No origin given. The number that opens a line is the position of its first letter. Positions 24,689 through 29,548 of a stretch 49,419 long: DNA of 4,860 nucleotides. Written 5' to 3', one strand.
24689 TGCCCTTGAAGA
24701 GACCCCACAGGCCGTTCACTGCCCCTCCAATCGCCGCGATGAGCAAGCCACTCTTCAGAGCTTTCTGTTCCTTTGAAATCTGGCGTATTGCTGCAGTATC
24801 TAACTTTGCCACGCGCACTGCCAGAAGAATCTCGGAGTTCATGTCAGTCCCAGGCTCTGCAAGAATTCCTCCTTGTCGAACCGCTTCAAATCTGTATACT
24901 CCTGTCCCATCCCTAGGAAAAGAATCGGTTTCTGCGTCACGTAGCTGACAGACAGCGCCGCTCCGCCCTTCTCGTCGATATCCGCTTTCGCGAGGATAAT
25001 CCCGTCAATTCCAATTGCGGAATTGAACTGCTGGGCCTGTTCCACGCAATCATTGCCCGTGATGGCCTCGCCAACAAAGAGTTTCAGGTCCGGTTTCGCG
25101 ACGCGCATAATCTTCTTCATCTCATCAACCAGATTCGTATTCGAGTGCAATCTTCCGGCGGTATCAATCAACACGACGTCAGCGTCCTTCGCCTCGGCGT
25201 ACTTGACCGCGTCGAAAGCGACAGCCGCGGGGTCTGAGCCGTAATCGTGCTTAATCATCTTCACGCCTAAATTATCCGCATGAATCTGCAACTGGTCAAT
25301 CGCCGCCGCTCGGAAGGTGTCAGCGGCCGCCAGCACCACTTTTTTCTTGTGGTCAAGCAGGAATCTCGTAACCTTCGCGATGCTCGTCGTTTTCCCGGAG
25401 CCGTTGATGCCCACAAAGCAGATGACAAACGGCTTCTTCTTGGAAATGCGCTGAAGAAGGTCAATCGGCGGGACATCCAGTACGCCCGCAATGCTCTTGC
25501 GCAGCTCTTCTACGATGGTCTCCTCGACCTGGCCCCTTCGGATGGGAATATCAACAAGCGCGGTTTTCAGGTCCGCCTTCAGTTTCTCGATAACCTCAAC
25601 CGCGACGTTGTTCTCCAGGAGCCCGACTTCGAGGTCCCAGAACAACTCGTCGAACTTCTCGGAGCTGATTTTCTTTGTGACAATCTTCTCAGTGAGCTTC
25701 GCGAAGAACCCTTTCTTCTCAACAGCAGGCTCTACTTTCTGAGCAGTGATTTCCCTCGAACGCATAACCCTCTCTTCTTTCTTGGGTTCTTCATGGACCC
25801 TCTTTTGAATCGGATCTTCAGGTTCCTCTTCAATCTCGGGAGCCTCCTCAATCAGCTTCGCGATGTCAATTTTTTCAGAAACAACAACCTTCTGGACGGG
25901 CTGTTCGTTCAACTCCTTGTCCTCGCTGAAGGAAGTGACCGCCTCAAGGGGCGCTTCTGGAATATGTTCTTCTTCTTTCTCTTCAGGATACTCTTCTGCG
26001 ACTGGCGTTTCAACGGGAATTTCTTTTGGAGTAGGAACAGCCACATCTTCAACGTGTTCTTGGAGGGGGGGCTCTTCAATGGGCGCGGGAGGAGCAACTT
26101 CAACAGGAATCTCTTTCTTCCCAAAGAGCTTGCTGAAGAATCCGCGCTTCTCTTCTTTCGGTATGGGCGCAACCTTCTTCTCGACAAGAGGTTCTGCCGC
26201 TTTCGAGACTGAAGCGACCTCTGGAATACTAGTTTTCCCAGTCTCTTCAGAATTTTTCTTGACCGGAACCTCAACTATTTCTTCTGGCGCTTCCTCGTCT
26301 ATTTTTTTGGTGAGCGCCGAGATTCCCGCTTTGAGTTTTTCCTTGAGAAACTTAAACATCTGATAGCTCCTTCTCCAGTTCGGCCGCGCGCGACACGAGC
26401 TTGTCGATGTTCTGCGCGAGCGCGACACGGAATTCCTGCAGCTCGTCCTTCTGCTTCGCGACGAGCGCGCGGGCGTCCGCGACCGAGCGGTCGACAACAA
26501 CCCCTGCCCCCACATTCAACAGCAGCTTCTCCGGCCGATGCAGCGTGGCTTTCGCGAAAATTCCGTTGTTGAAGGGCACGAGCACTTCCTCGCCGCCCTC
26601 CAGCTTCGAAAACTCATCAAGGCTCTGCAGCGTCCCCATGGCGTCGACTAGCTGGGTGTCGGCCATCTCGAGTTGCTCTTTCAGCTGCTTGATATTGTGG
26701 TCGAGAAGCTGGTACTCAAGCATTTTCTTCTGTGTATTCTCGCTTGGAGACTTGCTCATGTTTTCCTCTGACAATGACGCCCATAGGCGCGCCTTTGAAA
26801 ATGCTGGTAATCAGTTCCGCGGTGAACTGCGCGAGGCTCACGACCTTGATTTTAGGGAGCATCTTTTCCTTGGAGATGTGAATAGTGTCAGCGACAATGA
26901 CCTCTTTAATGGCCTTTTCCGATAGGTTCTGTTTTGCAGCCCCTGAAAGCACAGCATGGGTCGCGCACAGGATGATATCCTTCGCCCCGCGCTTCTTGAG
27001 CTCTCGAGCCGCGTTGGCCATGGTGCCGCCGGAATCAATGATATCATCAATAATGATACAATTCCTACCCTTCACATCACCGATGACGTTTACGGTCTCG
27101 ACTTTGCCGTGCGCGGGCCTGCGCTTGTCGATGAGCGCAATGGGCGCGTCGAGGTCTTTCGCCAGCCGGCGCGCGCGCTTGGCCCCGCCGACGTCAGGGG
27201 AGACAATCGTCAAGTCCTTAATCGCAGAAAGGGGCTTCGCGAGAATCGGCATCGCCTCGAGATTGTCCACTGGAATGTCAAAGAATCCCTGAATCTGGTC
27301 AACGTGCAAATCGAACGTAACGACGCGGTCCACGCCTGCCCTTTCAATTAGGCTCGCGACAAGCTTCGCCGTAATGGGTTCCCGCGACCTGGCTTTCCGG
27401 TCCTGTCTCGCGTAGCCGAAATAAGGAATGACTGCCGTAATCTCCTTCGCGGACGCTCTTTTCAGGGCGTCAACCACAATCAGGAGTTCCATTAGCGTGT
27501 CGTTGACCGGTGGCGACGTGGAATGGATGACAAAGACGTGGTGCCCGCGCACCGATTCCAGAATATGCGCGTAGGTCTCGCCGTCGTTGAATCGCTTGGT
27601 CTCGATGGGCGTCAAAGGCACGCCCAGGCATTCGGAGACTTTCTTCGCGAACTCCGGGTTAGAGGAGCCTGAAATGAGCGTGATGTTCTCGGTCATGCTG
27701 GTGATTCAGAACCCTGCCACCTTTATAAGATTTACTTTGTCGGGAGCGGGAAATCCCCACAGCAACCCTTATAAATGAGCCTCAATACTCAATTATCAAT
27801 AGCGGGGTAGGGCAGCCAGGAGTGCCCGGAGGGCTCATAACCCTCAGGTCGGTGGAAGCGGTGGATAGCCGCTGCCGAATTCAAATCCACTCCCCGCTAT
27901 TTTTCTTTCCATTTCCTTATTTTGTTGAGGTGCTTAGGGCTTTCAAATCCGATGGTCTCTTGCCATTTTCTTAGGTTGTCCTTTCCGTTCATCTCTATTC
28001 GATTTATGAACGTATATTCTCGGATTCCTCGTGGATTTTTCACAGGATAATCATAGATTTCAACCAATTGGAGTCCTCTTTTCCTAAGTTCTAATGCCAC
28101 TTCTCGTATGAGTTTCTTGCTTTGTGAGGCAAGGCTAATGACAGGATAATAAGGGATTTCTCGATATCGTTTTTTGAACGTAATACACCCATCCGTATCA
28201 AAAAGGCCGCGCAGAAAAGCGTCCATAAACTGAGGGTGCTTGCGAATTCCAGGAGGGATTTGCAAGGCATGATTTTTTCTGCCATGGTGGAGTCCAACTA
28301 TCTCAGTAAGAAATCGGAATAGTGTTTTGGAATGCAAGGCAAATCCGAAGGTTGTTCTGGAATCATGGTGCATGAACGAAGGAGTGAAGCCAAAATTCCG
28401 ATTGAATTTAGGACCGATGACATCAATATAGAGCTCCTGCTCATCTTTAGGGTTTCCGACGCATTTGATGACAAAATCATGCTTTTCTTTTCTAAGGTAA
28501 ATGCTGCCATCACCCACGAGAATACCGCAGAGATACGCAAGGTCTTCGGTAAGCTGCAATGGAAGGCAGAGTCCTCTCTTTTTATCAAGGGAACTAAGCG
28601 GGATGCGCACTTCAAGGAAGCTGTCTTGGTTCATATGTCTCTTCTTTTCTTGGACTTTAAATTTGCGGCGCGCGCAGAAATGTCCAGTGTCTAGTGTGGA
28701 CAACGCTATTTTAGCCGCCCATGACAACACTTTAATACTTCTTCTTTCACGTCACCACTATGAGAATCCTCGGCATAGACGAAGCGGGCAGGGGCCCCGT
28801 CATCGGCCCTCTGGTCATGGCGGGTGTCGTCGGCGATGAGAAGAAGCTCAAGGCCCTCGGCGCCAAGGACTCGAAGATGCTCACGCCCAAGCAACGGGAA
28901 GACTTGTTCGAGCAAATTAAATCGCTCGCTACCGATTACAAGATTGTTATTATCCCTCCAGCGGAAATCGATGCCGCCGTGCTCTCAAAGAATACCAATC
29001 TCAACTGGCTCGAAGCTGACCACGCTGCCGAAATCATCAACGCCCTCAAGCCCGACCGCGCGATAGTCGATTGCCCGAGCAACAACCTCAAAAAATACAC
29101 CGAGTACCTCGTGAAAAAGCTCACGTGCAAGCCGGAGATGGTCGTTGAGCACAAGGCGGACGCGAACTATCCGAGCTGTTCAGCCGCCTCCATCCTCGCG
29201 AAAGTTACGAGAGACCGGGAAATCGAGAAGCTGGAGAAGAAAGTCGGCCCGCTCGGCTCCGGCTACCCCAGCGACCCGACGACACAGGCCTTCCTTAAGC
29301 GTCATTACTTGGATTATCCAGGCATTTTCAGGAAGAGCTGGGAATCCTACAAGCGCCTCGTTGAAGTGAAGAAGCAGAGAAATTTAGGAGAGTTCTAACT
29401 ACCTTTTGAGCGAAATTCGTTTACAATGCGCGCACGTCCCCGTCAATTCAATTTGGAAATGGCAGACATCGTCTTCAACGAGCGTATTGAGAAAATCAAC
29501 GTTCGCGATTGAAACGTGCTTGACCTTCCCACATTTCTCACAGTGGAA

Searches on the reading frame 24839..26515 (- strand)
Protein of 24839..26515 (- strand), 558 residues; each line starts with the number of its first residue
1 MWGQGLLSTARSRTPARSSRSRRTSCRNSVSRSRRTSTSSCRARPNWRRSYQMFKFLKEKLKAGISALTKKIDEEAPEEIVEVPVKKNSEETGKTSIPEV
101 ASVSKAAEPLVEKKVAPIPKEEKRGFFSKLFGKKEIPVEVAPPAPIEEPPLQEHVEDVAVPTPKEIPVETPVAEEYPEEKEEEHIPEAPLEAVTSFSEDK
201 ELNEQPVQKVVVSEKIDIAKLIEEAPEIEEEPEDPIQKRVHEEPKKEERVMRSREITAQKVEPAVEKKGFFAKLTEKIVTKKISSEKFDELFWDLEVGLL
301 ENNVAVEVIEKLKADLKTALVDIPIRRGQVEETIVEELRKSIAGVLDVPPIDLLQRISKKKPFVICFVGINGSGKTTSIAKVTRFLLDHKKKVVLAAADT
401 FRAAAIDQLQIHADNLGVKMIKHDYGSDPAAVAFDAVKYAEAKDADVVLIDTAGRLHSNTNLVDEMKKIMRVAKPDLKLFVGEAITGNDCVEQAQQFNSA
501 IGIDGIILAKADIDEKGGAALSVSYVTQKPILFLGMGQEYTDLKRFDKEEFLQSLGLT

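Call 57: search_protein_families(library=pfam, proteins=[window:24839-26515:-], max_evalue=0.00001)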
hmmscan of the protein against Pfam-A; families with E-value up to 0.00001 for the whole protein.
window:24839-26515:- (558 aa): 2 families
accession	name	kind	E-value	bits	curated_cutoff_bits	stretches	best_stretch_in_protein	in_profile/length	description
PF00448.28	SRP54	-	2.7e-72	243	22.7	1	362-555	1-194/196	SRP54-type protein, GTPase domain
PF13604.12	AAA_30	-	1.7e-06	28.4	27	1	353-459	9-103/191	AAA domain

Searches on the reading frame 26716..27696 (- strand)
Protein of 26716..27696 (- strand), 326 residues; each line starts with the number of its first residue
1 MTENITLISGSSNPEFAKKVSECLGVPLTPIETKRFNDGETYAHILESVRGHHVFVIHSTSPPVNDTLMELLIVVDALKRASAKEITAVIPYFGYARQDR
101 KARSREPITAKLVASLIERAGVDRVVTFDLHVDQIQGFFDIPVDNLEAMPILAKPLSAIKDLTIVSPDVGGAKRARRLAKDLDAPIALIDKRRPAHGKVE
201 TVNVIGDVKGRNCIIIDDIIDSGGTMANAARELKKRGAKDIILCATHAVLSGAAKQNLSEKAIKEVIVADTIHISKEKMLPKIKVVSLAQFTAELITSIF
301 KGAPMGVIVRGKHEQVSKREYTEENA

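Call 57: search_protein_families(library=pfam, proteins=[window:26716-27696:-], max_evalue=0.00001)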
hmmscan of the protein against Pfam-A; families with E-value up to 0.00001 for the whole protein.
window:26716-27696:- (326 aa): 3 families
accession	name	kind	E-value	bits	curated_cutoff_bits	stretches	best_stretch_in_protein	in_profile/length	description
PF13793.12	Pribosyltran_N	-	3.1e-53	179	25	1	6-121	2-117/117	N-terminal domain of ribose phosphate pyrophosphokinase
PF00156.33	Pribosyltran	-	4.2e-23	81.8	26.3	1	159-270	28-145/158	Phosphoribosyl transferase domain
PF14572.12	Pribosyl_synth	-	6.3e-23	82.1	27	1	201-310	74-184/184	Phosphoribosyl synthetase-associated domain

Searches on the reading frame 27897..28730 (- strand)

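Call 57: search_protein_families(library=pfam, proteins=[window:27897-28730:-], max_evalue=0.00001)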
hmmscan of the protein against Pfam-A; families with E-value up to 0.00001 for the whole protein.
window:27897-28730:- (277 aa): 1 family
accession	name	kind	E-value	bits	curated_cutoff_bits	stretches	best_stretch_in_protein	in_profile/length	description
PF14528.11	LAGLIDADG_3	-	1.8e-11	44.5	22.5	1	169-261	3-82/82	LAGLIDADG-like domain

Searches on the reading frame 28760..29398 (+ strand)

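Call 57: search_protein_families(library=pfam, proteins=[window:28760-29398:+], max_evalue=0.00001)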
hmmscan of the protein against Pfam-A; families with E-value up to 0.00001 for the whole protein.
window:28760-29398:+ (212 aa): 1 family
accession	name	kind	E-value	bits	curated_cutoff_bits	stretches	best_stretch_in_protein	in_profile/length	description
PF01351.25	RNase_HII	-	3.3e-42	145.1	25.8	1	4-195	1-197/199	Ribonuclease HII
